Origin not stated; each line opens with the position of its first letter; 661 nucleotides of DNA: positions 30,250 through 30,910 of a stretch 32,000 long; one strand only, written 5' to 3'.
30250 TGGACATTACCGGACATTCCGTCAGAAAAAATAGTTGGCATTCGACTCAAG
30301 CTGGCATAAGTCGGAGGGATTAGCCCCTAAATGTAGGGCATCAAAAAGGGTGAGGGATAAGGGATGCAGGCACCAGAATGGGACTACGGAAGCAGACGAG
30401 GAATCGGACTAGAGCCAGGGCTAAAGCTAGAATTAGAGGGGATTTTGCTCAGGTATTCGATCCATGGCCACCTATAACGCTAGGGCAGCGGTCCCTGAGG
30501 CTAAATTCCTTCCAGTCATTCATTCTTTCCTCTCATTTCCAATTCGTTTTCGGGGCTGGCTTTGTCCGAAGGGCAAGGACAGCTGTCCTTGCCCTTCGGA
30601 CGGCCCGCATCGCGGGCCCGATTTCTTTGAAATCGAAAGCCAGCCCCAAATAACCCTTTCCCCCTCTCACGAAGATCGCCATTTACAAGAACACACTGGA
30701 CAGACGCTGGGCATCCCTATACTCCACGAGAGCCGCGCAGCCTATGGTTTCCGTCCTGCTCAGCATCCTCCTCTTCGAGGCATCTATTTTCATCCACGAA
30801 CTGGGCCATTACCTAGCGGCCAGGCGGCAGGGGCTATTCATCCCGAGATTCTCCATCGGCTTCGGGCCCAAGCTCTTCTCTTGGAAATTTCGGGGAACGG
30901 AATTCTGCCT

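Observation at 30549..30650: Copy B of the four-helix element shows a compensatory base-pair change relative to copy A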

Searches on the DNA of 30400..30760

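Call 10: search_rna_families(source=window, start=30400, end=30760, threshold=evalue, max_evalue=10)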
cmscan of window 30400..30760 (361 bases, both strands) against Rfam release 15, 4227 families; matches with E-value up to 10: 8.
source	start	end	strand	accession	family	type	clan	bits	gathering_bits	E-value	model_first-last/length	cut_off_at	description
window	30556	30607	+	RF03525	mir-1343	Gene; miRNA;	-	18.9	51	1.3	1-82/82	no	mir-1343 microRNA precursor family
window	30554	30645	-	RF01857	Archaea_SRP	Gene;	CL00003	18.2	96.5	0.029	1-317/317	no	Archaeal signal recognition particle RNA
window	30552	30612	+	RF04123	mir-3127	Gene; miRNA;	-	16.7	82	3.8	1-87/87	no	mir-3127 microRNA precursor family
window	30564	30600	-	RF03725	mir-7094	Gene; miRNA;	-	16.2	90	1.1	1-60/60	no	mir-7094 microRNA precursor family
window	30553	30608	-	RF04203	MIR1144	Gene; miRNA;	-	12.9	90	6.6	1-197/197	no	MIR1144 microRNA precursor family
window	30406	30426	+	RF01142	sR19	Gene; snRNA; snoRNA; CD-box;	-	12.1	45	1.6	43-63/63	no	Small nucleolar RNA sR19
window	30638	30760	-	RF02272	Vax2os1_3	Gene; lncRNA;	-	9.3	50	9.8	62-199/199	5'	Vax2os1 conserved region 3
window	30533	30631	-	RF00009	RNaseP_nuc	Gene; ribozyme;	CL00002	7.4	28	4.1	129-221/301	no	Nuclear RNase P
